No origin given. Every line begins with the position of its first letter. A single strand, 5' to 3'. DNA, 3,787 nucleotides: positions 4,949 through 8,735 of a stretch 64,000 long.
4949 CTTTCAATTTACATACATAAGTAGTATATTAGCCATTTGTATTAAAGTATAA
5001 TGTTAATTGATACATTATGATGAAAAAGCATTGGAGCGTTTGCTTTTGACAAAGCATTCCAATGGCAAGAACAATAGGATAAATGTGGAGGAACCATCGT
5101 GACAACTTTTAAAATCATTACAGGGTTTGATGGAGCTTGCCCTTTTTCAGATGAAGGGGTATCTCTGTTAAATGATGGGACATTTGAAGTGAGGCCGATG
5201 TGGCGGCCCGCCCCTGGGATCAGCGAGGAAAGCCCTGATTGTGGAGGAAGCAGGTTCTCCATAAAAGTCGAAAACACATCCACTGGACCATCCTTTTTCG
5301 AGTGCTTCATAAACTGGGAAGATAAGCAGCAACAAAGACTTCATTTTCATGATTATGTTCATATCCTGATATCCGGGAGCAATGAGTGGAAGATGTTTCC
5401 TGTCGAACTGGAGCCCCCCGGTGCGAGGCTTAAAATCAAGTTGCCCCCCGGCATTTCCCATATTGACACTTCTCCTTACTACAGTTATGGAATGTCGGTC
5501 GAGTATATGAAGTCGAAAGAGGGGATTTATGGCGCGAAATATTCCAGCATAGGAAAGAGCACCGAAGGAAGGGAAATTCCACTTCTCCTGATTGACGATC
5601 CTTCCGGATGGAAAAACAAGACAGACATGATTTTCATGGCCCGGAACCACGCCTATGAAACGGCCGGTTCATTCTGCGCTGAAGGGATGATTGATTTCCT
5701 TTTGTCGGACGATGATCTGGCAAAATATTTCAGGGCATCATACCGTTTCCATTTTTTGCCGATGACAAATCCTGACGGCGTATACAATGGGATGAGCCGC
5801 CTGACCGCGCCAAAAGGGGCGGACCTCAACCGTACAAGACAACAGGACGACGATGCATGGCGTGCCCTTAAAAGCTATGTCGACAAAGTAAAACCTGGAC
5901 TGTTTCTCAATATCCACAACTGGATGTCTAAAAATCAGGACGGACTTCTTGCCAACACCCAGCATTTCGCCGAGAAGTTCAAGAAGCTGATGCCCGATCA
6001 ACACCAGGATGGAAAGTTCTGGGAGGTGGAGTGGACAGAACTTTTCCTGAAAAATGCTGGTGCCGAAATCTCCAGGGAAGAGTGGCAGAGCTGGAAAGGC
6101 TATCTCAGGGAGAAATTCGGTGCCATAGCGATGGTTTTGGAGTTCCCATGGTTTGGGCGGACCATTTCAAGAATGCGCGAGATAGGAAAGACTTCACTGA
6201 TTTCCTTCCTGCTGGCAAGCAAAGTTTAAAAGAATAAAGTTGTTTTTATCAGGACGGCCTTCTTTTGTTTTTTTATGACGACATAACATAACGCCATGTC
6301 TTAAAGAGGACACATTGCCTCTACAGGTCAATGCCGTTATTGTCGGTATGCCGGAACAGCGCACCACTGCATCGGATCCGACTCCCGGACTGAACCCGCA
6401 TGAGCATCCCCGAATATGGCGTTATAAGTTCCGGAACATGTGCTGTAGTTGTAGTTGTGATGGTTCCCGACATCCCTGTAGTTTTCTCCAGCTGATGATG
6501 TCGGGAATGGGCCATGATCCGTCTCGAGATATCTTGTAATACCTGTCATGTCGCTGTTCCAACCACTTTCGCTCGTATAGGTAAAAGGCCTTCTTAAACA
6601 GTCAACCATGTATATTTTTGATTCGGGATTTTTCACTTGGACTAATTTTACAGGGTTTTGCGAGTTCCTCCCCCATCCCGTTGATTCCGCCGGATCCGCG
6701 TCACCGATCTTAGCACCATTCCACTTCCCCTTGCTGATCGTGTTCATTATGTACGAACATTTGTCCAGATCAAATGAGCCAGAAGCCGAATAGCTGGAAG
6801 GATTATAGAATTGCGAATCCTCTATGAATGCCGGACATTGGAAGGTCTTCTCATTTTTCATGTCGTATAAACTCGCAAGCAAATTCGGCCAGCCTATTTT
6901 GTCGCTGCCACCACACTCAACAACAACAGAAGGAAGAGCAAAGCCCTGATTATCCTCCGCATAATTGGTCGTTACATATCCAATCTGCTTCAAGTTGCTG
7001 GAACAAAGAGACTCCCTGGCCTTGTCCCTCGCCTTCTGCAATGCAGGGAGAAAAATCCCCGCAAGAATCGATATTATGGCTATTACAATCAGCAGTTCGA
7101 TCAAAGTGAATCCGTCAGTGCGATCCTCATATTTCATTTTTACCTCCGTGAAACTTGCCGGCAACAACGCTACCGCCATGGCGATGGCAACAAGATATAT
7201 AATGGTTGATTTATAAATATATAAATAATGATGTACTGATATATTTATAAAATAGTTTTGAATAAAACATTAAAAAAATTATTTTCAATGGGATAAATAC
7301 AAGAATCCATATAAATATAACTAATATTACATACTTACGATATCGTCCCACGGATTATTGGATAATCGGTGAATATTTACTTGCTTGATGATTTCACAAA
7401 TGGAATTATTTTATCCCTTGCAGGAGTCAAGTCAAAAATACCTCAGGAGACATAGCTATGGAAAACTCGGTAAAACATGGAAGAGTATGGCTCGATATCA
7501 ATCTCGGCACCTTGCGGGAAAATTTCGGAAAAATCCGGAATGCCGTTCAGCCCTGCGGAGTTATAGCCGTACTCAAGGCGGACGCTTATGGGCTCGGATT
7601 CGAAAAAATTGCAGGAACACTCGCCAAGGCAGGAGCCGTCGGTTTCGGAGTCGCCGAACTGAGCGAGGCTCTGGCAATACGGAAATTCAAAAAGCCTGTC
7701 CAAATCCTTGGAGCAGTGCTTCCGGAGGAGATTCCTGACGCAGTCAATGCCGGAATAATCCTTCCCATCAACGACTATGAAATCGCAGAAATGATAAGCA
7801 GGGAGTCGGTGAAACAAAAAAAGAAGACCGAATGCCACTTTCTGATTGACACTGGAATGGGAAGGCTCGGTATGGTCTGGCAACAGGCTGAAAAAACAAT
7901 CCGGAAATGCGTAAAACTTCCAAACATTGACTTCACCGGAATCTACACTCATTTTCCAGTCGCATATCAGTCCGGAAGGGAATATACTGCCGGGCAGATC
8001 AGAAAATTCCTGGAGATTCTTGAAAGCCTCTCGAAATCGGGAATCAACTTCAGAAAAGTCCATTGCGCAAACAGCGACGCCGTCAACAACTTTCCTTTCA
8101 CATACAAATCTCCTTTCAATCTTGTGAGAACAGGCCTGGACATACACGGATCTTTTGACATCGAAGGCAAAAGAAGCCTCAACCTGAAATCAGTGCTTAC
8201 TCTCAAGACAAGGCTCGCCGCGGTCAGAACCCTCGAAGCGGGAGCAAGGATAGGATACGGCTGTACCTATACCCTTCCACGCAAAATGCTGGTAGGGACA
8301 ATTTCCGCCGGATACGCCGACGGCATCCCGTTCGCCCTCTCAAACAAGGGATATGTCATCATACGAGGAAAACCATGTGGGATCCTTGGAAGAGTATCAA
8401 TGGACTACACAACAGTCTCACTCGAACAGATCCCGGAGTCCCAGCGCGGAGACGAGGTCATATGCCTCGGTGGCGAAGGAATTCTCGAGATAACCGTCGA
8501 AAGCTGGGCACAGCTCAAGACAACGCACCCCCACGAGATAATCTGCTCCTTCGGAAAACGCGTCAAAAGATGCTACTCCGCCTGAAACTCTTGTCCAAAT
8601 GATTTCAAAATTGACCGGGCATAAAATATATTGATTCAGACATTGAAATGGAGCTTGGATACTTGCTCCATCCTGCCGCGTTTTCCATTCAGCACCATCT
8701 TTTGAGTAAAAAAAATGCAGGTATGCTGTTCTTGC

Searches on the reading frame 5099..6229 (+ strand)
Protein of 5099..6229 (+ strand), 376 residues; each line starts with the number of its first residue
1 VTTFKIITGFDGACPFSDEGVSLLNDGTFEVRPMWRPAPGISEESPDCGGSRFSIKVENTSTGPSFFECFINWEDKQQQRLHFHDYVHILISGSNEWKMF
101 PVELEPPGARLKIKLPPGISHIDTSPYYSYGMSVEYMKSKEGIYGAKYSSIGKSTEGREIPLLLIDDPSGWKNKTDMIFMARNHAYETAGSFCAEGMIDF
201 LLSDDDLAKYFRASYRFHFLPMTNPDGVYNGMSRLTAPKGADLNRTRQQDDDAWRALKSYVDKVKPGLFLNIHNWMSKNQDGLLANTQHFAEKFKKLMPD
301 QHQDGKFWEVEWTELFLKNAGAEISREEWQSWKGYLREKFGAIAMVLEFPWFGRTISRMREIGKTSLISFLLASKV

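Call 41: search_protein_families(library=pfam, proteins=[window:5099-6229:+], max_evalue=0.00001)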
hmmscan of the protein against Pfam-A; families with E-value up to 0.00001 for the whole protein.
window:5099-6229:+ (376 aa): 1 family
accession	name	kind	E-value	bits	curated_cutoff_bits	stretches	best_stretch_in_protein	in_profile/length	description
PF00246.29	Peptidase_M14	-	2.8e-15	57.1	21.6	1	147-258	17-117/286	Zinc carboxypeptidase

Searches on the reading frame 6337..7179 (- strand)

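Call 41: search_protein_families(library=pfam, proteins=[window:6337-7179:-], max_evalue=0.00001)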
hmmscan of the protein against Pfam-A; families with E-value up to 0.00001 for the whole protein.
window:6337-7179:- (280 aa): 2 families
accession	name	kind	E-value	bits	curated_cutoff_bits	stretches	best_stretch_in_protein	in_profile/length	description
PF07963.17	N_methyl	-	1.2e-07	31.4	21.2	1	23-43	6-26/27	Prokaryotic N-terminal methylation motif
PF07596.16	SBP_bac_10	-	2.5e-06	28.2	23.3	0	48-79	1-32/268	Protein of unknown function (DUF1559)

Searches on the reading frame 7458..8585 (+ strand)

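Call 41: search_protein_families(library=pfam, proteins=[window:7458-8585:+], max_evalue=0.00001)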
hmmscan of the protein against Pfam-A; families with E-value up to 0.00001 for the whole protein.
window:7458-8585:+ (375 aa): 2 families
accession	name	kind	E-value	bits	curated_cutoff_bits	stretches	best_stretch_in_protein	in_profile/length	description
PF01168.26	Ala_racemase_N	-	5.4e-52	177.1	24.1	1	14-231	1-217/220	Alanine racemase, N-terminal domain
PF00842.27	Ala_racemase_C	-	8.3e-40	135.8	25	1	246-373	1-127/127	Alanine racemase, C-terminal domain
